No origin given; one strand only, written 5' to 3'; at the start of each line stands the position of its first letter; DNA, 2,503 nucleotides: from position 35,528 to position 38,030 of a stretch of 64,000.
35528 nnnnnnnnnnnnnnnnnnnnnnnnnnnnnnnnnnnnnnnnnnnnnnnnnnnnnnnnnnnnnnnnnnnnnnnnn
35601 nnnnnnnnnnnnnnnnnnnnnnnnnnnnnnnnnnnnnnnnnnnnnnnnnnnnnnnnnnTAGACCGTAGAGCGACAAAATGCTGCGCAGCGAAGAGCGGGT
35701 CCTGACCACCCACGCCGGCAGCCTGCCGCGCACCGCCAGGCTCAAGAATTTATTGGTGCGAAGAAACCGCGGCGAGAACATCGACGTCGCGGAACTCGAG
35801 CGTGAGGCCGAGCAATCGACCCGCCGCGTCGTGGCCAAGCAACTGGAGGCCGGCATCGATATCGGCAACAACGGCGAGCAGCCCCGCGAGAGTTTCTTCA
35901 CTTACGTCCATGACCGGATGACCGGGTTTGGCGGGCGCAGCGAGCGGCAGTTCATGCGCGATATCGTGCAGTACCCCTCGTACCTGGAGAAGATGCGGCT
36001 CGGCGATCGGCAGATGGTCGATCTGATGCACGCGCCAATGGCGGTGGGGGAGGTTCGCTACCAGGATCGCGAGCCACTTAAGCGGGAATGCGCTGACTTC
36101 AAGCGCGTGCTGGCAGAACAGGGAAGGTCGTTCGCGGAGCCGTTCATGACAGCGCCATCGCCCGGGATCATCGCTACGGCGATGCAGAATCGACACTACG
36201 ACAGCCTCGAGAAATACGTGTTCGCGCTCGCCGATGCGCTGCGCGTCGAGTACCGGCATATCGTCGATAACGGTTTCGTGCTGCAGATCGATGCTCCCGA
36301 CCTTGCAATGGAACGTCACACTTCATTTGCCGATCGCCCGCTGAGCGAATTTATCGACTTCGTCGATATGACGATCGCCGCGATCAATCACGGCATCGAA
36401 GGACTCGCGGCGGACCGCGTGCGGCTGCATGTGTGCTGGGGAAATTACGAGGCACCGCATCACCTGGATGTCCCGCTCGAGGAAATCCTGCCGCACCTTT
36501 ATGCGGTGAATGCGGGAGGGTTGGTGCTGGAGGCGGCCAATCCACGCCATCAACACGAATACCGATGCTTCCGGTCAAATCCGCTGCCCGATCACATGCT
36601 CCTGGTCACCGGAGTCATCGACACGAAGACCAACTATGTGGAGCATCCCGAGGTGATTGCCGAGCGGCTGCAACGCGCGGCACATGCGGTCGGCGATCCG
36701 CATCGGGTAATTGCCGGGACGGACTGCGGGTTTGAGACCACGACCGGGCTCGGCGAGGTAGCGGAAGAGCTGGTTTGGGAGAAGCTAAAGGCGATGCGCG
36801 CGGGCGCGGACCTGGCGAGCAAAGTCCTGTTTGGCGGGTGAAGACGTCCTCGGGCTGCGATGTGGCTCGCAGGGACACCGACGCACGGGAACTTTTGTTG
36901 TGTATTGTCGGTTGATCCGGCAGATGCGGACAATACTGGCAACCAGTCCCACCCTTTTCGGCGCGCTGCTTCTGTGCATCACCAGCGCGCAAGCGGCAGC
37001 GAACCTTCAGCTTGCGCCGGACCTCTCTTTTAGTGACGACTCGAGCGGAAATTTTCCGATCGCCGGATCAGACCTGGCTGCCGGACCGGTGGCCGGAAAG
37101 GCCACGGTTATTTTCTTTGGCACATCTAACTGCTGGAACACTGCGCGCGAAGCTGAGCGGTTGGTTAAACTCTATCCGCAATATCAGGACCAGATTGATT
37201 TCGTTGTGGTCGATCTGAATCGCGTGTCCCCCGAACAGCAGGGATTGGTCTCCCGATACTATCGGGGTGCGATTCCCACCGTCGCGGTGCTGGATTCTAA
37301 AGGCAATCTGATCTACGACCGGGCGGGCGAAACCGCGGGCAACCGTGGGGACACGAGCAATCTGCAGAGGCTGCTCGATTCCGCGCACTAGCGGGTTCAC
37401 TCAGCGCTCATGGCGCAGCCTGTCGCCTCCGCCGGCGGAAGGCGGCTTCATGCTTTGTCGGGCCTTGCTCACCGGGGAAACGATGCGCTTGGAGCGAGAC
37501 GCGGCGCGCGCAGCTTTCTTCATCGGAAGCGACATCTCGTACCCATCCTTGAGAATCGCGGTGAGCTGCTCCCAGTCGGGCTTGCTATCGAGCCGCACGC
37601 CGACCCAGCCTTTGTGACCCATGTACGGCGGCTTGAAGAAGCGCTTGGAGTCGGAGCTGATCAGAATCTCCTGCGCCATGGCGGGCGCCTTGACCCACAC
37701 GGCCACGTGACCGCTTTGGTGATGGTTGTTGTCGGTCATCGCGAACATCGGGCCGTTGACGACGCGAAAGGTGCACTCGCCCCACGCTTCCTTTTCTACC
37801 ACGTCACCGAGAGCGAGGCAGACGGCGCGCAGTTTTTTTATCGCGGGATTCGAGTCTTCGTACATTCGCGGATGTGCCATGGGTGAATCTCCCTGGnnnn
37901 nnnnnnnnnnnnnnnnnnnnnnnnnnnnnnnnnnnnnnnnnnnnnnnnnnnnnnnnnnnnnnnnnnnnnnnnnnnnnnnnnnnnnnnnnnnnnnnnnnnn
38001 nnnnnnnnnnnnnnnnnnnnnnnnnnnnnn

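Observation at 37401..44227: ECF sigma factor heading a same-strand string of six PhnB-like VOC domains, an O-methyltransferase, a membrane-fused hydrolase and YjbR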

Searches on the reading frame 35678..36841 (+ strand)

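Call 3: search_protein_families(library=pfam, proteins=[window:35678-36841:+], max_evalue=0.01)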
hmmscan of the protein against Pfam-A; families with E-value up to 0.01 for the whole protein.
window:35678-36841:+ (387 aa): 1 family
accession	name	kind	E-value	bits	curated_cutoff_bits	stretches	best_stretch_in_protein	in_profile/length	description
PF01717.24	Meth_synt_2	-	2.1e-13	50.7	21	1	10-357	3-308/324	Cobalamin-independent synthase, Catalytic domain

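Call 4: search_protein_families(library=ncbifam, proteins=[window:35678-36841:+], max_evalue=0.01)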
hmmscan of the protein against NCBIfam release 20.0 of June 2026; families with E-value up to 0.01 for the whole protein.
window:35678-36841:+ (387 aa): 8 families
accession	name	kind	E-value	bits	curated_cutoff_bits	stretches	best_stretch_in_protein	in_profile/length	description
NF003317.0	PRK04326.1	equivalog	7.5e-27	94.4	406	1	5-377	6-319/340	methionine synthase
NF005085.0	PRK06520.1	subfamily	3.9e-19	69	313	1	9-373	9-360/368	5-methyltetrahydropteroyltriglutamate--homocysteine S-methyltransferase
NF006589.0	PRK09121.1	equivalog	6.9e-19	68.1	392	1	9-382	6-338/342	methionine synthase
NF004875.0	PRK06233.1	equivalog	1.4e-18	66.9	576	1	10-377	12-368/373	vitamin B12 independent methionine synthase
NF002119.0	PRK00957.1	equivalog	8.6e-12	44.8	258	1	10-374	4-298/306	methionine synthase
NF003556.0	PRK05222.1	equivalog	4.1e-06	26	541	1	10-84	422-495/750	5-methyltetrahydropteroyltriglutamate--homocysteine S-methyltransferase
NF002272.0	PRK01207.1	equivalog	6.1e-06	25.7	399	1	226-356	187-321/343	methionine synthase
TIGR01371.1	met_syn_B12ind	equivalog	9e-05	21.7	929.95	1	10-84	428-501/754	5-methyltetrahydropteroyltriglutamate--homocysteine S-methyltransferase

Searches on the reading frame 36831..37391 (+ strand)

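Call 3: search_protein_families(library=pfam, proteins=[window:36831-37391:+], max_evalue=0.01)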
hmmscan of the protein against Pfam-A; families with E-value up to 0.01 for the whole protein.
window:36831-37391:+ (186 aa): 2 families
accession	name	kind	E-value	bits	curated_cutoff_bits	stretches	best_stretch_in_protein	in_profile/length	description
PF13905.12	Thioredoxin_8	-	1.7e-05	25.5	27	1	89-131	1-45/94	Thioredoxin-like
PF00578.27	AhpC-TSA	-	0.0047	17.3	26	0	80-159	21-93/124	AhpC/TSA family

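Call 4: search_protein_families(library=ncbifam, proteins=[window:36831-37391:+], max_evalue=0.01)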
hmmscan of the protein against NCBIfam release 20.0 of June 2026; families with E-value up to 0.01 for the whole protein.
window:36831-37391:+ (186 aa): 2 families
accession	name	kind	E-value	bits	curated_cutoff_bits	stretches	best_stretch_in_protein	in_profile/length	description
NF038096.1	thylak_slr1796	equivalog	1.9e-07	30.7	140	1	88-169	37-121/157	thylakoid membrane photosystem I accumulation factor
NF041202.1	StoA_CxxC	exception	4.1e-05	23.5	210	1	79-161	43-124/163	endospore biogenesis thiol-disulfide oxidoreductase StoA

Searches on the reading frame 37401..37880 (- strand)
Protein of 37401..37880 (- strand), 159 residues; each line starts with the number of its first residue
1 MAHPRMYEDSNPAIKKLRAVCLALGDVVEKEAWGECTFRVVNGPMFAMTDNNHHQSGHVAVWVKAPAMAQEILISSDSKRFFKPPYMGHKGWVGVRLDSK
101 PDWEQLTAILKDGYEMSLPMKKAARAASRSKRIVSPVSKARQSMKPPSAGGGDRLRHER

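Call 3: search_protein_families(library=pfam, proteins=[window:37401-37880:-], max_evalue=0.01)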
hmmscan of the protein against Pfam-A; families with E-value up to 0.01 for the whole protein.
window:37401-37880:- (159 aa): 2 families
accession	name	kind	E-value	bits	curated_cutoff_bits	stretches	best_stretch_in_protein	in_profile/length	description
PF04237.18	YjbR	-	1.3e-12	48.6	30.1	1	22-116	1-88/88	YjbR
PF17648.7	Luciferase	-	0.0084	16.7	23.7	0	56-111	10-61/63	Luciferase domain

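Call 4: search_protein_families(library=ncbifam, proteins=[window:37401-37880:-], max_evalue=0.01)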
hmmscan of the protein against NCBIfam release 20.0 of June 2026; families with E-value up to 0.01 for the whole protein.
window:37401-37880:- (159 aa): 0 families

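Call 54: search_solved_structures(query=window:37401-37880:-, max_evalue=0.01)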
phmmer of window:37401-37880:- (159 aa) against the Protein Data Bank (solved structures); distinct sequences matched with E-value up to 0.01: 0.
